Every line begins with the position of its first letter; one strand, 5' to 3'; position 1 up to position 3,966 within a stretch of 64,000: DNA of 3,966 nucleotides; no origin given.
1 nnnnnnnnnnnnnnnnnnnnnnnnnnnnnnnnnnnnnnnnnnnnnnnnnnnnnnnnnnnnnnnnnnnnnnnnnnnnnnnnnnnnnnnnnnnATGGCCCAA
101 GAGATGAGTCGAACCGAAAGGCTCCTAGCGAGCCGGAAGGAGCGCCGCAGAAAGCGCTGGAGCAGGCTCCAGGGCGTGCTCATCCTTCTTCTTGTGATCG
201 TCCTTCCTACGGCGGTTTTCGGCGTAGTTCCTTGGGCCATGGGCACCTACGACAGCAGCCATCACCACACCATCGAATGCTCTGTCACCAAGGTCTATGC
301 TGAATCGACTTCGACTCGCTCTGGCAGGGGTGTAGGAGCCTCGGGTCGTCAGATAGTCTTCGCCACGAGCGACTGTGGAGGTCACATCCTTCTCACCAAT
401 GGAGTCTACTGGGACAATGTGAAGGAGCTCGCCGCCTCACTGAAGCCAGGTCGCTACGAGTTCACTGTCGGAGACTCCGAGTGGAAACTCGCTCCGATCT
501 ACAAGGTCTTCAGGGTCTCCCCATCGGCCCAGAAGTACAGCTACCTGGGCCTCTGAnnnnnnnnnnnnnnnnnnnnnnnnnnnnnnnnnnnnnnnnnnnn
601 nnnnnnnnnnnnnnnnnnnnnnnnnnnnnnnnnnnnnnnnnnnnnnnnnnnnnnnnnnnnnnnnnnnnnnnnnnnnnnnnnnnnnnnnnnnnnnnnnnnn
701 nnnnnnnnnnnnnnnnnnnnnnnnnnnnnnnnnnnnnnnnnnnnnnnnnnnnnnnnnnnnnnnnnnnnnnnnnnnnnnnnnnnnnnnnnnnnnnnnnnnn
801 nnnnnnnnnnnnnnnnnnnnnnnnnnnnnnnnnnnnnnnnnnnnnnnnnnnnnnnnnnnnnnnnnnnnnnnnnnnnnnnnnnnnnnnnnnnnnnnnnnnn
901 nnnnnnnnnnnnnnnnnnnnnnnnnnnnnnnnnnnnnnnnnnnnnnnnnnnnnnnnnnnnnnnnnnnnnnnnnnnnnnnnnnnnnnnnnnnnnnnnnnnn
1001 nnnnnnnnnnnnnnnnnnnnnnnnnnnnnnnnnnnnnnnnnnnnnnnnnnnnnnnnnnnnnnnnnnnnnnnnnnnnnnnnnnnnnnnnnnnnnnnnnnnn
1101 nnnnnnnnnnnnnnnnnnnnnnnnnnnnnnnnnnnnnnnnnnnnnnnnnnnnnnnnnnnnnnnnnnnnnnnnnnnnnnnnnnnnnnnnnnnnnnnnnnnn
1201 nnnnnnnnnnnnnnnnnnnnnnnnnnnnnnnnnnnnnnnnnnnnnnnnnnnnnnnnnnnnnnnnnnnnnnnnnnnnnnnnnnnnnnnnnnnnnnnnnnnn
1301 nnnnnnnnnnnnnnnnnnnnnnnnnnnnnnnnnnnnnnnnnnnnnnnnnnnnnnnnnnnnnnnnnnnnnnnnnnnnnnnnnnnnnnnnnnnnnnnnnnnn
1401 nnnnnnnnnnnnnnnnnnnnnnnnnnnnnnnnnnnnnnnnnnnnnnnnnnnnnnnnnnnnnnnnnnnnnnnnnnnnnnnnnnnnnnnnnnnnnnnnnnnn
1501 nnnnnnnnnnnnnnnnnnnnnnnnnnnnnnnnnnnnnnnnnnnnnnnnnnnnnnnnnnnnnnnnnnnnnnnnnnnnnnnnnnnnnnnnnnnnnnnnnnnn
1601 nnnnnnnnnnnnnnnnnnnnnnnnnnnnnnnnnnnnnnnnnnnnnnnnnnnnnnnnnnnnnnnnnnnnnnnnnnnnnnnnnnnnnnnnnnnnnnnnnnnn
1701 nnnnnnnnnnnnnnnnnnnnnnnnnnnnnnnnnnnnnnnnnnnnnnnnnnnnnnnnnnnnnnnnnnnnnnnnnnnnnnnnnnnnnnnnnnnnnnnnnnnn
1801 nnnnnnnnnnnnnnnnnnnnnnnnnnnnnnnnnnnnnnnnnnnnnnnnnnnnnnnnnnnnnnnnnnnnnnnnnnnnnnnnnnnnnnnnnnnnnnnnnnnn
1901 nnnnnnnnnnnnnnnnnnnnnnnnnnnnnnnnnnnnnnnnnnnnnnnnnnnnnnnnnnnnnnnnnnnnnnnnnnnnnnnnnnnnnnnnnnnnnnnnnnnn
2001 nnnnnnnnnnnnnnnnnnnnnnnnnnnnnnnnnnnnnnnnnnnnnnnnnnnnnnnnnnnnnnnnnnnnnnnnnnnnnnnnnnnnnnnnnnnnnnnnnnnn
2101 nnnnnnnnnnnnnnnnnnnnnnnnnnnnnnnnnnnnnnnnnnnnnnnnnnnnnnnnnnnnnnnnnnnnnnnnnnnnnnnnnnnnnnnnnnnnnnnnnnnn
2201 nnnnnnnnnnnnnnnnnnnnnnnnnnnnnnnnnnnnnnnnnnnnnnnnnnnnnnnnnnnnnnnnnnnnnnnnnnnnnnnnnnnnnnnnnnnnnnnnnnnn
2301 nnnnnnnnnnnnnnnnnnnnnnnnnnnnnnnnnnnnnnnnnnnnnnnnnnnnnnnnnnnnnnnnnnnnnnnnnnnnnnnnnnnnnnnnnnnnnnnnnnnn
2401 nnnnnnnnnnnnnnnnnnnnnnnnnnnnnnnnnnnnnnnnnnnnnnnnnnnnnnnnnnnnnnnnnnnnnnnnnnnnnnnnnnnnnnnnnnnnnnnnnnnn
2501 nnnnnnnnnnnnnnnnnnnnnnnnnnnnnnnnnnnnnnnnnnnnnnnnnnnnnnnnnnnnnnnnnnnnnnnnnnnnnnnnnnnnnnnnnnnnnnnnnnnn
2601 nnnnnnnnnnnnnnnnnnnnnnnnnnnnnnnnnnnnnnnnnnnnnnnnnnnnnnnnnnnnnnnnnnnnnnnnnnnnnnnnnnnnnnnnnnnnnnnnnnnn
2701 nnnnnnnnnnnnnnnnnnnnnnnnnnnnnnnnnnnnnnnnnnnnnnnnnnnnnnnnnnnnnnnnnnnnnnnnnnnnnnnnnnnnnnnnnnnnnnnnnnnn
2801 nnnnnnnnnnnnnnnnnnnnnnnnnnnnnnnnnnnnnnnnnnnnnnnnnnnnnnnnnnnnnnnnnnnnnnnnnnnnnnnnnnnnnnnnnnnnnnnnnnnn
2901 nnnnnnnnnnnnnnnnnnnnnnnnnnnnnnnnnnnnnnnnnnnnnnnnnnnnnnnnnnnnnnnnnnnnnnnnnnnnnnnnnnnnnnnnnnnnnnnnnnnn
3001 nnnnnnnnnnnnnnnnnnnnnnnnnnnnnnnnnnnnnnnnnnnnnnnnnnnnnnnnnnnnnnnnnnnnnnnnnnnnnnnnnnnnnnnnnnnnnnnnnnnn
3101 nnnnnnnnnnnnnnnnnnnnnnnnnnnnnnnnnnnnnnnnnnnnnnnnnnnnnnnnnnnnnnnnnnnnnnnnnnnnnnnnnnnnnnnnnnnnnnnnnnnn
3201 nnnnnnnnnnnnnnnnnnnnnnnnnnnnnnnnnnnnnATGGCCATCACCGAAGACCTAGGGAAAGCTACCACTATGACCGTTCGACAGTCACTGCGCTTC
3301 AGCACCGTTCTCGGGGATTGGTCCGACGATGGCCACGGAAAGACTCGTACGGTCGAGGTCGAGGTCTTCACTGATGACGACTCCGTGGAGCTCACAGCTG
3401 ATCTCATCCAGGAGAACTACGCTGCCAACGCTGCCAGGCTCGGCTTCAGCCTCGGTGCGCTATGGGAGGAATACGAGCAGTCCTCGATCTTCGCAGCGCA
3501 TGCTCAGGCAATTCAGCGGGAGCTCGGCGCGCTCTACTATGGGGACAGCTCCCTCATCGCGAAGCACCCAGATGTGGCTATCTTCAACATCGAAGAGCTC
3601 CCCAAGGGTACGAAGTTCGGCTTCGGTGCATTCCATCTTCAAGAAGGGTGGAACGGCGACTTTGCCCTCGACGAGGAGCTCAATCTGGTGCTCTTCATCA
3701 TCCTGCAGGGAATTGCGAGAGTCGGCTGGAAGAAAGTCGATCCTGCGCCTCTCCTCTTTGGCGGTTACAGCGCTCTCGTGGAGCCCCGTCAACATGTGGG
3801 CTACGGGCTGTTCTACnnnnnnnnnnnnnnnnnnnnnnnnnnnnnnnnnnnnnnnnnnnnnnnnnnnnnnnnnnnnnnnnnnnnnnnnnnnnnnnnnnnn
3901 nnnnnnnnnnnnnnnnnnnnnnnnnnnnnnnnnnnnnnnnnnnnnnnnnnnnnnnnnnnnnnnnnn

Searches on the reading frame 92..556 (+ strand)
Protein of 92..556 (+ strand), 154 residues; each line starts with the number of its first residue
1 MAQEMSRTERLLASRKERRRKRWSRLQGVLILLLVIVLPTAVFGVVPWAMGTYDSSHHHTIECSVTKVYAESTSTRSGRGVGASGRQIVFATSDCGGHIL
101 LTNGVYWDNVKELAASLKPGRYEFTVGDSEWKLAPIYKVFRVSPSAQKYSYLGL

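Call 69: find_encoding_contigs(protein=window:92-556:+, flank=10000, max_places=1)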
Protein window:92-556:+ (154 aa): 5 contigs read that carry it; 1 place shown.
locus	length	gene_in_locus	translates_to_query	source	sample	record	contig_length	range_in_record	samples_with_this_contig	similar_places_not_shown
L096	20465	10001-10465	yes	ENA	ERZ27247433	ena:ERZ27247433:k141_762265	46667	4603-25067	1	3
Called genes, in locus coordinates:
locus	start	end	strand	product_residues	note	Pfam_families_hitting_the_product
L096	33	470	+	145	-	-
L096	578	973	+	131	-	-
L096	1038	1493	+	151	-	-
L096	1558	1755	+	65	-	-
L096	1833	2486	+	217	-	PF00929:RNase_T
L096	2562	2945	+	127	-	-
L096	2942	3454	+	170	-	-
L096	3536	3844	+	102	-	-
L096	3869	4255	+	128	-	-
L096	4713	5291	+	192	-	-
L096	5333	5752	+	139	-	-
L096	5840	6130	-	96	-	-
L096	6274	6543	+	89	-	-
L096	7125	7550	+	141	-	-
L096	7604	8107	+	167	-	-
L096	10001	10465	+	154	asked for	-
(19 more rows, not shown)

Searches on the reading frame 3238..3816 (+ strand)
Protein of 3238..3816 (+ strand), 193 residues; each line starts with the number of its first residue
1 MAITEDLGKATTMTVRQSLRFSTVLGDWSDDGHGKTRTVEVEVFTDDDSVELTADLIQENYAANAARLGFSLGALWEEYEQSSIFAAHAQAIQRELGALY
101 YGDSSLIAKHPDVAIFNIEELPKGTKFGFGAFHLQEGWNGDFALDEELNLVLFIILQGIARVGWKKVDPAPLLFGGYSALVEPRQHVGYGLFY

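Call 51: search_protein_families(library=phrogs, proteins=[window:3238-3816:+], max_evalue=0.01)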
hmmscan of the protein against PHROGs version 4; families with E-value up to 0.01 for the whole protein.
window:3238-3816:+ (193 aa): 1 family
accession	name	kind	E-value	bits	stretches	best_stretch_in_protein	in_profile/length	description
phrog_20092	-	unknown function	3.7e-07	31.4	1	20-93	4-73/148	-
